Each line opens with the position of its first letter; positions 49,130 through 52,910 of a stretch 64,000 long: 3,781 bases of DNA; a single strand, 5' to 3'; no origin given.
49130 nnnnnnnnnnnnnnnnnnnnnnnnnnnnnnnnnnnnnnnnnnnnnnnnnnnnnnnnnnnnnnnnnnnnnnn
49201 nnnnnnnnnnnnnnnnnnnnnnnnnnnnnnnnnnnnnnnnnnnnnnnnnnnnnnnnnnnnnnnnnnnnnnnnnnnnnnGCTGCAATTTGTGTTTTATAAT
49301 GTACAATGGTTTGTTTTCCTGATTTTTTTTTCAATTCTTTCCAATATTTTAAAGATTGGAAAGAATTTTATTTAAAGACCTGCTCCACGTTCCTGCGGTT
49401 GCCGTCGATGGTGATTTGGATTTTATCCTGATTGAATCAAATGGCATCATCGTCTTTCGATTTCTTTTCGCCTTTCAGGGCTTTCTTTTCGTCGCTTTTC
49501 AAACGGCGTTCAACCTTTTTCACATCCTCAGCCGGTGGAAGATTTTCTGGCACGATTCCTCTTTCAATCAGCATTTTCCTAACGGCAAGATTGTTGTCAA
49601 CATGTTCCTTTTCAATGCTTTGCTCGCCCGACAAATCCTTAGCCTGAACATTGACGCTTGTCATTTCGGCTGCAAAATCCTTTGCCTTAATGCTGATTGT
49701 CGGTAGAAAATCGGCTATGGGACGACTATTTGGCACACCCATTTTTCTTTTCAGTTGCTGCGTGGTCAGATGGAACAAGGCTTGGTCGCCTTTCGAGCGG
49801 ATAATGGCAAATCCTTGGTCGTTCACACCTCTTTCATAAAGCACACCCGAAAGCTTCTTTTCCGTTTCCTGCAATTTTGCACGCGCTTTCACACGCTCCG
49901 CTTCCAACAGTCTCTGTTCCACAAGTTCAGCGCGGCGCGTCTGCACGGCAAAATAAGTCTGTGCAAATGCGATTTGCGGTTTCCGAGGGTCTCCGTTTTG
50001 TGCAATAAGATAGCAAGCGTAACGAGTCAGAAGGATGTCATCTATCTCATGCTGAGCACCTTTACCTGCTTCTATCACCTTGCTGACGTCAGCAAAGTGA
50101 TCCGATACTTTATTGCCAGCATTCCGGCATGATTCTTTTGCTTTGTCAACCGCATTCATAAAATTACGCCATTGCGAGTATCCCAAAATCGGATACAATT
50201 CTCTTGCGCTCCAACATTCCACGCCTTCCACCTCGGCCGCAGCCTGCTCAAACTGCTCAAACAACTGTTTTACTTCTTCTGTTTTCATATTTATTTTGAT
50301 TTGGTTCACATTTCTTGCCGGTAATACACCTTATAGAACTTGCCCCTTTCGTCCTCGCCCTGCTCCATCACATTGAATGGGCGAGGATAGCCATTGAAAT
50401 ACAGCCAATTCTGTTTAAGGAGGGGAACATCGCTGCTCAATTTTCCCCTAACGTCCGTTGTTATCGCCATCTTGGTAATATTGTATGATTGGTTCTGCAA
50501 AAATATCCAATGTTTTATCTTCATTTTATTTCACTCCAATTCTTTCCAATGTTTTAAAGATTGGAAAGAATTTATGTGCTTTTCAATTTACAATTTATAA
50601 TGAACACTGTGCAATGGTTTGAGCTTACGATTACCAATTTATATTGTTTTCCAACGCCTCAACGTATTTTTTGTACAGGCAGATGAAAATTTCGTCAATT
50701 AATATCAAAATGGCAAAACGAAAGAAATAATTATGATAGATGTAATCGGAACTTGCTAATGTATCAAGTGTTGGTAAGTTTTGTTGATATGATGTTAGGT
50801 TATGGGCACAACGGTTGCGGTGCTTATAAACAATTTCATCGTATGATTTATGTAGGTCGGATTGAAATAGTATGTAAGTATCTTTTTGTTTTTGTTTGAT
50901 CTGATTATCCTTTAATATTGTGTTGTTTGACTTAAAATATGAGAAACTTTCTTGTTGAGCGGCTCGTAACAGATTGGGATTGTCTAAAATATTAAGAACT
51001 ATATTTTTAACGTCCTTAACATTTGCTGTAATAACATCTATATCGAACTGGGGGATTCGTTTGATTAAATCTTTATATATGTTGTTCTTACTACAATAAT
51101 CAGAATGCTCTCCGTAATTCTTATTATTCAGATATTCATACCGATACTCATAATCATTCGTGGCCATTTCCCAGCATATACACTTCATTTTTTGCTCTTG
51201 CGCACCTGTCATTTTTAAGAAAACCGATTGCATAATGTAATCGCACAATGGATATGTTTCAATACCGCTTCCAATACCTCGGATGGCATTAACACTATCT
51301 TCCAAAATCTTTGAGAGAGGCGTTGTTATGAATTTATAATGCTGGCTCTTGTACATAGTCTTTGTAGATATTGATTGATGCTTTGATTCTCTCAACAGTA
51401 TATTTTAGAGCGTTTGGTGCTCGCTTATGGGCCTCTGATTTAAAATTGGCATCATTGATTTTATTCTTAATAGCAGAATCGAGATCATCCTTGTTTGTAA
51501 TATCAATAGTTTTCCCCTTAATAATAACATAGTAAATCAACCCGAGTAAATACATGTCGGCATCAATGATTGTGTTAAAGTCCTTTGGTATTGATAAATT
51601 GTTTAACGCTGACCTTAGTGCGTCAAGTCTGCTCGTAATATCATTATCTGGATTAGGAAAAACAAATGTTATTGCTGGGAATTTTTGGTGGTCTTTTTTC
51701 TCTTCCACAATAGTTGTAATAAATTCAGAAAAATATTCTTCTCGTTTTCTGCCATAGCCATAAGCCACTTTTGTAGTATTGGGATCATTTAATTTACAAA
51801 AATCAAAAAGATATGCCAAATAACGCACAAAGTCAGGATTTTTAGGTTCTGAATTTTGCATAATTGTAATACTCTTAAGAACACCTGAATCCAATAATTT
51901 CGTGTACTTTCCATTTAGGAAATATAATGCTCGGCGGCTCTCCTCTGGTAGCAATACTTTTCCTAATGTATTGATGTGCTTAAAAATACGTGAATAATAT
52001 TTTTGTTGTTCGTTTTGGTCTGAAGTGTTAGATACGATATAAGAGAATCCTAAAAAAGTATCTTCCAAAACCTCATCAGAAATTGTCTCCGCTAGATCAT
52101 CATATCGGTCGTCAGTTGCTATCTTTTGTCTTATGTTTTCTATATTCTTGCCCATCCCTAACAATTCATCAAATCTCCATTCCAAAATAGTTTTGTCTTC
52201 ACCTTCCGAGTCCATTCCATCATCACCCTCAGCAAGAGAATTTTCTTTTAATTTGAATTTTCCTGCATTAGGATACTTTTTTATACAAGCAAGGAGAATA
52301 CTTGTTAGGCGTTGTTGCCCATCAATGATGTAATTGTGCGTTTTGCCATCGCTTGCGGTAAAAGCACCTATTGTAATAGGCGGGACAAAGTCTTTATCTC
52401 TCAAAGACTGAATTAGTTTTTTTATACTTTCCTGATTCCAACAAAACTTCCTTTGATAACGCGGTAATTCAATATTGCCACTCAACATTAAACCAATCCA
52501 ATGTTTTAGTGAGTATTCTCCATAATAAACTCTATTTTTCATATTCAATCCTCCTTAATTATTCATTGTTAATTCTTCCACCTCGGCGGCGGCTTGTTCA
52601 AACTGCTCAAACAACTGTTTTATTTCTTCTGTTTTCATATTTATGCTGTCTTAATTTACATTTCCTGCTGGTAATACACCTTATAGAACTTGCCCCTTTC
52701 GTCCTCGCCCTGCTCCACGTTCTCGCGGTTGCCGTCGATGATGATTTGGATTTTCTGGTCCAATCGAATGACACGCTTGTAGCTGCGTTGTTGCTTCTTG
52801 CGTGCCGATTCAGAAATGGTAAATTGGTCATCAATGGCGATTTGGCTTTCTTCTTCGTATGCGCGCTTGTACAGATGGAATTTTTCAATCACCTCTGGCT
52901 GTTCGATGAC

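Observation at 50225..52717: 143-bp direct repeats bracket the DUF262+HEPN cassette, which is inserted at the ndpA-dinD junction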

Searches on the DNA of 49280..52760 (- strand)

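Call 71: search_dna_similar(query=window:49280-52760:-, collection=plasmids, mode=distant, max_rows=10)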
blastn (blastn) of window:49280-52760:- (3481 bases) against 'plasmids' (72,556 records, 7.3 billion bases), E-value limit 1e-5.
Records with a match: 7; places in all: 7; records where one place covers at least 80% of the query: 0.
Best place of each record, by identity: 60-80% 7.
By first word of the organism name: Chondrinema 4; Parabacteroides 1; Bernardetia 1; Flammeovirgaceae 1.
By predicted mobility (MOB-suite, as given by PLSDB): non-mobilizable 7.
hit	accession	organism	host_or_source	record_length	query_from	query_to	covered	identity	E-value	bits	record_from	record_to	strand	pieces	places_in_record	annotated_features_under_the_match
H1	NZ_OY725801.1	Parabacteroides distasonis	-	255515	2527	3248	21%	68.6%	1e-69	273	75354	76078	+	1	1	dinD: DNA damage-inducible protein D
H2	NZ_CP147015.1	Bernardetia sp. MNP-M8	grean alga,grean algae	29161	2731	3102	11%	66.0%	2e-15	94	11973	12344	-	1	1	dinD: DNA damage-inducible protein D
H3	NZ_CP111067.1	Chondrinema litorale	Seaweed,red alga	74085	2731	3101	11%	65.1%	6e-10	75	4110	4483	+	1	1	dinD: DNA damage-inducible protein D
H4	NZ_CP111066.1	Chondrinema litorale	Seaweed,red alga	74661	2658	2825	5%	73.2%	1e-17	101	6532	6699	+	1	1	dinD: DNA damage-inducible protein D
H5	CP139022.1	Flammeovirgaceae bacterium SG7u.111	Seagrass,tissue sample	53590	2659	2825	5%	70.1%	2e-10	77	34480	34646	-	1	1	dinD: DNA damage-inducible protein D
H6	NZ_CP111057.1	Chondrinema litorale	Seaweed,red alga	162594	2656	2813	5%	70.3%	2e-9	74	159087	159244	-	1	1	dinD: DNA damage-inducible protein D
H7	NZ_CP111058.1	Chondrinema litorale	Seaweed,red alga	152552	2732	2826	3%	75.8%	8e-8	69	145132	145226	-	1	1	dinD: DNA damage-inducible protein D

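Call 72: search_dna_similar(query=window:49280-52760:-, collection=phages, mode=distant, max_rows=10)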
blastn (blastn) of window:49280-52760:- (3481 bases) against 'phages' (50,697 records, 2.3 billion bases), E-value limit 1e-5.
Records with a match: 4; places in all: 4; records where one place covers at least 80% of the query: 0.
Best place of each record, by identity: 60-80% 4.
By first word of the organism name: Bacteriophage 3; Akkermansia 1.
By host as written in the record: - 3; Akkermansia muciniphila 1.
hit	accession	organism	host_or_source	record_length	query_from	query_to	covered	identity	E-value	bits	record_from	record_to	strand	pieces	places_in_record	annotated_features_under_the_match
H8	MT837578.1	Bacteriophage sp.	human fecal samples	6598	2459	3300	24%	70.6%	3e-102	379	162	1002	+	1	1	record has no annotation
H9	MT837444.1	Bacteriophage sp.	human fecal samples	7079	2469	3277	23%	70.5%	3e-96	360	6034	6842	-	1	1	record has no annotation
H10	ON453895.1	Akkermansia phage Chantilly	Akkermansia muciniphila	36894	2574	2822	7%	67.9%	1e-13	87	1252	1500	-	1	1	DNA-damage-inducible protein D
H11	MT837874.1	Bacteriophage sp.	human fecal samples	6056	2731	2822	3%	77.2%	2e-9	73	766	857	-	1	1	record has no annotation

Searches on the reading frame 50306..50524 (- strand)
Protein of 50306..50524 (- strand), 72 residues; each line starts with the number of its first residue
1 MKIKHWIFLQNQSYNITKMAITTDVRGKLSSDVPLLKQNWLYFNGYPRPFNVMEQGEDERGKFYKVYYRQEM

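Call 7: search_protein_families(library=pfam, proteins=[window:50306-50524:-], max_evalue=0.01)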
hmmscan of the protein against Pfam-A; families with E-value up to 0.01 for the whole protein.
window:50306-50524:- (72 aa): 0 families

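Call 86: list_cluster_members(proteins=[P0361, window:50306-50524:-, P0121])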
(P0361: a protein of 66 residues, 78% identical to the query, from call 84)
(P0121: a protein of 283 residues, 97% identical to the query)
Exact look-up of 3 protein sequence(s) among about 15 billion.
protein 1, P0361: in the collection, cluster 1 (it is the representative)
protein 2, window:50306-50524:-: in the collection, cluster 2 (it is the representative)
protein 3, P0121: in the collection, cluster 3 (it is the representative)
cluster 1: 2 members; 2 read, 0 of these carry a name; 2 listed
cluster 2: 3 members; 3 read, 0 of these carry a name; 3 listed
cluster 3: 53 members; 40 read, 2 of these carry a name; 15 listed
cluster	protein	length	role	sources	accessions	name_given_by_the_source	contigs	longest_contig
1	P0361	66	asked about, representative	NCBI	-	-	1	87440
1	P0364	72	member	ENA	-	-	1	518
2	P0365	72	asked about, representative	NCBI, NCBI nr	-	-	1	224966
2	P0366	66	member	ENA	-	-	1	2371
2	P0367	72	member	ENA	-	-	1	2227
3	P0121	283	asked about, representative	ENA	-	-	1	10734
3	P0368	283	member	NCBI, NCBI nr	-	-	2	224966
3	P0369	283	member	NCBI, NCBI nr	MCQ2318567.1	MAG: DNA damage-inducible protein D [Bacteroidales bacterium] | DNA damage-inducible protein D [Bacteroidales bacterium]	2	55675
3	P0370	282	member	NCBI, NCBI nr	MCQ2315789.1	MAG: DNA damage-inducible protein D [Bacteroidales bacterium] | DNA damage-inducible protein D [Bacteroidales bacterium]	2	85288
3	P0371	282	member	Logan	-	-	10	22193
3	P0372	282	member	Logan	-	-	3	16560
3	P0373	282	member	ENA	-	-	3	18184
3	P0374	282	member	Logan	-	-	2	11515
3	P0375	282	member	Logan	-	-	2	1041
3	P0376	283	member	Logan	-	-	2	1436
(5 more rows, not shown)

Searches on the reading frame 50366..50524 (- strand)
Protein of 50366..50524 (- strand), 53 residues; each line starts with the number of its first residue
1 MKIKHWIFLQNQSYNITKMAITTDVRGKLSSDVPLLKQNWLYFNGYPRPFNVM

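Call 84: search_protein_representatives(protein=window:50366-50524:-)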
Query: 53 residues. Proteins with E-value up to 0.001 (for the whole library): 3; up to 1e-10: 1; up to 1e-30: 0. The best 3 are listed.
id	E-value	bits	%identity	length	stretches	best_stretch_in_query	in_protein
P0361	3.3e-15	70.7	78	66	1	9-53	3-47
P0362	9.1e-09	50.6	50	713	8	23-49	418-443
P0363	5.8e-04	35.6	38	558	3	6-43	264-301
